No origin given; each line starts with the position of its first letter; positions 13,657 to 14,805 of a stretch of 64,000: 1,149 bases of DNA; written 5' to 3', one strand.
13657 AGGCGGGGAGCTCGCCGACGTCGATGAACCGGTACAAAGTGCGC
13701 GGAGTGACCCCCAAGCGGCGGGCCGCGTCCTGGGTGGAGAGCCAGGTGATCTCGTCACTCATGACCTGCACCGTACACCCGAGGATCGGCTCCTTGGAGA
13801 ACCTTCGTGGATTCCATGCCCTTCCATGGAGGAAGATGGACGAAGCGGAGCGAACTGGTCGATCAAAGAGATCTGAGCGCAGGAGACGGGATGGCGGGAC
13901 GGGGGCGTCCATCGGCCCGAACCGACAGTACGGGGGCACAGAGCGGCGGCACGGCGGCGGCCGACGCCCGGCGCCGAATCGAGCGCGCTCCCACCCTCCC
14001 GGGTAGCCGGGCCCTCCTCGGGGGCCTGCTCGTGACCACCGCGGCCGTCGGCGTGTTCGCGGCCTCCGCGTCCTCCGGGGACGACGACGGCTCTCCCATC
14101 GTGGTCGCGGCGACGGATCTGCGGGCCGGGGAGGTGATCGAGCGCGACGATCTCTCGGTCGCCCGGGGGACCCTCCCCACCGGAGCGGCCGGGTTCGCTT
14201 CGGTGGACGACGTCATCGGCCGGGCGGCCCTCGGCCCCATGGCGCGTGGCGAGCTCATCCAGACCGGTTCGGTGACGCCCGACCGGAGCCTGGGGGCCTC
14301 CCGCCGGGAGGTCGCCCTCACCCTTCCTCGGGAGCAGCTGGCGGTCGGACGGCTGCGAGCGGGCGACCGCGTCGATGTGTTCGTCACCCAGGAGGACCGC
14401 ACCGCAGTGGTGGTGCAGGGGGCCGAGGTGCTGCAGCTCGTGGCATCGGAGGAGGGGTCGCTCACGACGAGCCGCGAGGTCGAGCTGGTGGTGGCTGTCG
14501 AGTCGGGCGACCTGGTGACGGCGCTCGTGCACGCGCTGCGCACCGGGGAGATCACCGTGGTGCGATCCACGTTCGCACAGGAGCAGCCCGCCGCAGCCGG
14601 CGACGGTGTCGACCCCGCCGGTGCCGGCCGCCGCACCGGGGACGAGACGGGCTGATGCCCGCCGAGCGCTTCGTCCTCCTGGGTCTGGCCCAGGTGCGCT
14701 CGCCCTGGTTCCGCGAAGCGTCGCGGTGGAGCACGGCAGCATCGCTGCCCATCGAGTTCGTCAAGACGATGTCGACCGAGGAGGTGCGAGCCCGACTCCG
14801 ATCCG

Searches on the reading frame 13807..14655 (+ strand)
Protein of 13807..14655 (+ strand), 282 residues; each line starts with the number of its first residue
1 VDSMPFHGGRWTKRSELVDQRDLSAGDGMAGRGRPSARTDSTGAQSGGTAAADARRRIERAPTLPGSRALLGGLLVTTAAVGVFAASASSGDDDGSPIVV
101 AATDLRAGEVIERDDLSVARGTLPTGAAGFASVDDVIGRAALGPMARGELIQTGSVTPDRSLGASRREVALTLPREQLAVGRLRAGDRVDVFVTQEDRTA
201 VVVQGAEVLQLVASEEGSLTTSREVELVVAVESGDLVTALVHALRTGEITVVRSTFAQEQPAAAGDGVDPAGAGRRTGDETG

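Call 32: search_protein_families(library=pfam, proteins=[window:13807-14655:+], max_evalue=0.00001)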
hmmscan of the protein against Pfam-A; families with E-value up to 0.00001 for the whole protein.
window:13807-14655:+ (282 aa): 2 families
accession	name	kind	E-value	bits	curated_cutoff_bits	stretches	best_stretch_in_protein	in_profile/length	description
PF08666.17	SAF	-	2.3e-10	41.3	21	1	97-153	2-59/63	SAF domain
PF13144.11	ChapFlgA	-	7.2e-07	29.7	23.8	0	97-157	2-61/122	Chaperone for flagella basal body P-ring formation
